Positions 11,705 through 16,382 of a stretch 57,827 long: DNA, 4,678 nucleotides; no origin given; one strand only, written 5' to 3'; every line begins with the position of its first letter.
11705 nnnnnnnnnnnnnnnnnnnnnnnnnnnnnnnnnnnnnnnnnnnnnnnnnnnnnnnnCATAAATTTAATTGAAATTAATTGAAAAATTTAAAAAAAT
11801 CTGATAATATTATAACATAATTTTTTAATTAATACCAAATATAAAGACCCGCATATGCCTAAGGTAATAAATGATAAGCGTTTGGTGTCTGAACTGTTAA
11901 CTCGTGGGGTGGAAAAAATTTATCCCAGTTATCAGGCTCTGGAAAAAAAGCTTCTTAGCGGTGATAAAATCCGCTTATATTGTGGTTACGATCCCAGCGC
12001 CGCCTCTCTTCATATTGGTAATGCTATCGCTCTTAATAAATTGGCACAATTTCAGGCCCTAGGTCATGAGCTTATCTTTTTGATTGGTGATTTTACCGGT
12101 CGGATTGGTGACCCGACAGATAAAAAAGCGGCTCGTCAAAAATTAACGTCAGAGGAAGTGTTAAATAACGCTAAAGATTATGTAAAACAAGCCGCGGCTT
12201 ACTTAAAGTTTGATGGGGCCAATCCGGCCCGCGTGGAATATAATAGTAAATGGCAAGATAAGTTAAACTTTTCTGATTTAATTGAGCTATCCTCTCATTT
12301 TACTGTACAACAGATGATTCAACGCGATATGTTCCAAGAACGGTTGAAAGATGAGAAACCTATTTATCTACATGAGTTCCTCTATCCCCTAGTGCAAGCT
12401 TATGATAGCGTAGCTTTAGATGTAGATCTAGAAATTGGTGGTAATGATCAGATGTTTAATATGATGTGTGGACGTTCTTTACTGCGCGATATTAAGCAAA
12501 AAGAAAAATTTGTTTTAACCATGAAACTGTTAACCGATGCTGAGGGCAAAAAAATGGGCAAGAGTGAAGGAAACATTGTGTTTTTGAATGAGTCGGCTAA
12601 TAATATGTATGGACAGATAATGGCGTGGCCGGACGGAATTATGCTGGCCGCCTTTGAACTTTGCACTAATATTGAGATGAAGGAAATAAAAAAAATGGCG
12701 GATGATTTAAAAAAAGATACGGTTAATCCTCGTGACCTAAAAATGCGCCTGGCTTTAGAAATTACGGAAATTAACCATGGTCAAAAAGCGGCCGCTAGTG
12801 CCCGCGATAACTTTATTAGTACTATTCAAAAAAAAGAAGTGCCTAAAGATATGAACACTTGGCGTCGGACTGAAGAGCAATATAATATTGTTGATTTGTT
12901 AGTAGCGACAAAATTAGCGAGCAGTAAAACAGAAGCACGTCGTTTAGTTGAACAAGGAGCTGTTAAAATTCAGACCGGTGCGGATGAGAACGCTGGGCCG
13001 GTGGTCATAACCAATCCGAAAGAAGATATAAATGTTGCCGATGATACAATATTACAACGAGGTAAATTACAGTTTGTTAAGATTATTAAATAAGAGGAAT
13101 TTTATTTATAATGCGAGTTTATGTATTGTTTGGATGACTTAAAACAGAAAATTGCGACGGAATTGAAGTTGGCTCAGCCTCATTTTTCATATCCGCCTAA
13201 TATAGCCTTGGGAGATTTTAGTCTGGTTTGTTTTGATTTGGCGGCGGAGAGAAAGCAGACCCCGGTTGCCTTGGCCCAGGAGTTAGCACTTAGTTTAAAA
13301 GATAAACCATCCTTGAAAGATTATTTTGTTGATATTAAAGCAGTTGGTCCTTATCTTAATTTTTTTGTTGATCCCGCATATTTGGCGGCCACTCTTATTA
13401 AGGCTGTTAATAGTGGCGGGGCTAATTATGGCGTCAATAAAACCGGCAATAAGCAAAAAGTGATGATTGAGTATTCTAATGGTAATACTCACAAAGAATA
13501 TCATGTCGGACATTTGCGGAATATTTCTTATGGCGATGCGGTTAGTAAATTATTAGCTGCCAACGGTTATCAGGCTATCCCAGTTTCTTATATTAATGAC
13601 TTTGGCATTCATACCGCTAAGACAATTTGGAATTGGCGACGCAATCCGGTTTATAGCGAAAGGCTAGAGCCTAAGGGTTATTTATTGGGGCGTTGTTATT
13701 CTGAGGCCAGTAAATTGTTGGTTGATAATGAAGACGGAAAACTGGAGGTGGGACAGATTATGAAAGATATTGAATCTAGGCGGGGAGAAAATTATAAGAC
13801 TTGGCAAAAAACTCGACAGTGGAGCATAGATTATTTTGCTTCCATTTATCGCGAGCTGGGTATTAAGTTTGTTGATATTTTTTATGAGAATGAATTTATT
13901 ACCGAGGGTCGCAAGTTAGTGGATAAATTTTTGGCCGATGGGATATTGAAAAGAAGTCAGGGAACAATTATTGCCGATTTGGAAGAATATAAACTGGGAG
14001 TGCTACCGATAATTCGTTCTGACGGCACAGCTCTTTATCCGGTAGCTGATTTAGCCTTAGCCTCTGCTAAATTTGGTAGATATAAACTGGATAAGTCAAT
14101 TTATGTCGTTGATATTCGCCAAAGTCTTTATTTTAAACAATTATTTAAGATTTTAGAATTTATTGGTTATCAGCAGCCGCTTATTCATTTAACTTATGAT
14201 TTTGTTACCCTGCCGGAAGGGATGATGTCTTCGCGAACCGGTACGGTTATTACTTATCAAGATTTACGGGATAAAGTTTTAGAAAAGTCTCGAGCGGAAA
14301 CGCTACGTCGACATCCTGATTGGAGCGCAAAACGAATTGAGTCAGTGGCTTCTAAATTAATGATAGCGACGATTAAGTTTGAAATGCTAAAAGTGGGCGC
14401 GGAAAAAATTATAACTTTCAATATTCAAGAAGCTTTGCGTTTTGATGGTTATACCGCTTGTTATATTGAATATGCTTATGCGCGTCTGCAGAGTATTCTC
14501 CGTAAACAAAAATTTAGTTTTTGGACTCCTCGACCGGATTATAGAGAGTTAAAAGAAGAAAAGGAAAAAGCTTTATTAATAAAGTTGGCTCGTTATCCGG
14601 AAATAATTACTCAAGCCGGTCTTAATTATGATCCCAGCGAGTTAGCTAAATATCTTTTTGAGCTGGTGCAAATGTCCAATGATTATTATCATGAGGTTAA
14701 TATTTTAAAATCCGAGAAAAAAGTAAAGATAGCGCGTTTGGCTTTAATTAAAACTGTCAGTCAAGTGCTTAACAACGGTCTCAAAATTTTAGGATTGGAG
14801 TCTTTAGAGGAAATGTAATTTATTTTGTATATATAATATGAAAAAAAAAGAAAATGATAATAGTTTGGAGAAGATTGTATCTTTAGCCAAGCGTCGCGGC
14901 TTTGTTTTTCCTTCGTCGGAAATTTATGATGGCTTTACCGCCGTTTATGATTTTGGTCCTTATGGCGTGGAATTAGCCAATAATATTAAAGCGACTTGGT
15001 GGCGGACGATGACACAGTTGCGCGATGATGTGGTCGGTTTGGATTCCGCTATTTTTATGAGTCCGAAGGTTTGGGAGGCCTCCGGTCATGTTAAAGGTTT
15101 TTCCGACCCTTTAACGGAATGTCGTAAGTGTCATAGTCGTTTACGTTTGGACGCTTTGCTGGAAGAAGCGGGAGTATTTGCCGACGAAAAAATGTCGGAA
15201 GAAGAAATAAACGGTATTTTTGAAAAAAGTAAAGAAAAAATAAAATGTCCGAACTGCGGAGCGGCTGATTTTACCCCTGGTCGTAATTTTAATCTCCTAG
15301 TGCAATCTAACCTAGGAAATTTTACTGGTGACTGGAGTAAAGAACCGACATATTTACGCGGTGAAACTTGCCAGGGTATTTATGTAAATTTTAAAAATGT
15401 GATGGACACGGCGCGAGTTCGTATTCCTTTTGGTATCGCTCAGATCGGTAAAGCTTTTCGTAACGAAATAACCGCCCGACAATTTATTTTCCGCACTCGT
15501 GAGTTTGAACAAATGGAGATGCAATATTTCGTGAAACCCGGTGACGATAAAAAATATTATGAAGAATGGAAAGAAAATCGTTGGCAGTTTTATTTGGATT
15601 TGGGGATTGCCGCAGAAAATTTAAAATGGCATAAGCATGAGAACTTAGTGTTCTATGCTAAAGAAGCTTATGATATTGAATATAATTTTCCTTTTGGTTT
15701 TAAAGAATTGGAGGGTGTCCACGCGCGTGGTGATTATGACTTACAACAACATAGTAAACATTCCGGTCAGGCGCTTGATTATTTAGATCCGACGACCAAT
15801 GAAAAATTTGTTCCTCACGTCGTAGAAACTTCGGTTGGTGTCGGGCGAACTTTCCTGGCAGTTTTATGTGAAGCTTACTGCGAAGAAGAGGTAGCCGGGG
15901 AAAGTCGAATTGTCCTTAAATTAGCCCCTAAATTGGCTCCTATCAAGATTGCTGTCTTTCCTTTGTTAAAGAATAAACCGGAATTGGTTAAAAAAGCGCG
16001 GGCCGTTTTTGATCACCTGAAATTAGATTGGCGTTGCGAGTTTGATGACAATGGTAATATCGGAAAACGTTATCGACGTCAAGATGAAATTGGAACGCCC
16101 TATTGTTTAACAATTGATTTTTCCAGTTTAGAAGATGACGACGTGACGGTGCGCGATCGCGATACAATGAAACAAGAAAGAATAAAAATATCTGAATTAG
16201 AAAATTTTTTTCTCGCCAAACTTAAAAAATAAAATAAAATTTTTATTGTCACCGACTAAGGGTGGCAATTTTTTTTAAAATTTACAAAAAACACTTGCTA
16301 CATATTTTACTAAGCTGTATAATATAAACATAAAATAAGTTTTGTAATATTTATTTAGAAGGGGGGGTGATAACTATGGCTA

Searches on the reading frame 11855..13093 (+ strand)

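Call 9: search_protein_families(library=pfam, proteins=[window:11855-13093:+], max_evalue=0.001)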
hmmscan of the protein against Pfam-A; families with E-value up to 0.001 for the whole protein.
window:11855-13093:+ (412 aa): 3 families
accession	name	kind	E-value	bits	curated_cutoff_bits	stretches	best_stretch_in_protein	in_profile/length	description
PF00579.31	tRNA-synt_1b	-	5.4e-71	239.7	21.1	1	37-322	4-289/292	tRNA synthetases class I (W and Y)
PF22421.1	SYY_C-terminal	-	3.8e-10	40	27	1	329-407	5-80/83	Tyrosine--tRNA ligase SYY-like C-terminal domain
PF01479.30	S4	-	7e-05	22.9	22.8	1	346-372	4-30/48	S4 domain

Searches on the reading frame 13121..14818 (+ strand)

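Call 9: search_protein_families(library=pfam, proteins=[window:13121-14818:+], max_evalue=0.001)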
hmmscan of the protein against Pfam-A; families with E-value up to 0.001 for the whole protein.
window:13121-14818:+ (565 aa): 3 families
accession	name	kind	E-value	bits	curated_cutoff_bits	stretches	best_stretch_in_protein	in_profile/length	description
PF00750.26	tRNA-synt_1d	-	3e-40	138.7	23.3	1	105-424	13-338/349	tRNA synthetases class I (R), catalytic domain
PF05746.21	DALR_1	-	3.2e-33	114.7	22.3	1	449-565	1-117/117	DALR anticodon binding domain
PF03485.21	Arg_tRNA_synt_N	-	1.5e-08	35.6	21.5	1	12-83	8-85/85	Arginyl tRNA synthetase N terminal domain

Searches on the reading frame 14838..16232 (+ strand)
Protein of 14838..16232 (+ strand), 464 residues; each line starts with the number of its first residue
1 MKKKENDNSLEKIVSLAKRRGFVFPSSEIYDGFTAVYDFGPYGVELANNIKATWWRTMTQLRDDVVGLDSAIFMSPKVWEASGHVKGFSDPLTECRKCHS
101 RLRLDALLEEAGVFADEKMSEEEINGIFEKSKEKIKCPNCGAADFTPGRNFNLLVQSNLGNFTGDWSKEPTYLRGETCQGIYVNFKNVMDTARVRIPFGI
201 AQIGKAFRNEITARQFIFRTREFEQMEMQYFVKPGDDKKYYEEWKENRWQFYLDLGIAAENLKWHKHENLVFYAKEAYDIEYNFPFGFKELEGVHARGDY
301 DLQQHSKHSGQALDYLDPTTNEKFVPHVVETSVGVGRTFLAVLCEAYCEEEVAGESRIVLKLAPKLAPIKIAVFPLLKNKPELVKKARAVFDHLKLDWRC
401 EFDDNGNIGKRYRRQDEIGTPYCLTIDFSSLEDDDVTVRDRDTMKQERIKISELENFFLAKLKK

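Call 9: search_protein_families(library=pfam, proteins=[window:14838-16232:+], max_evalue=0.001)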
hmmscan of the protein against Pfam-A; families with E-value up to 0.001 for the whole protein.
window:14838-16232:+ (464 aa): 2 families
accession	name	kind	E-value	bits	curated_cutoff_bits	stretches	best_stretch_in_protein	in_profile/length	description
PF03129.25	HGTP_anticodon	-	9.7e-22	77.4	21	1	370-459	1-92/94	Anticodon binding domain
PF00587.30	tRNA-synt_2b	-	2.9e-15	57.2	29.3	1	168-343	8-176/179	tRNA synthetase class II core domain (G, H, P, S and T)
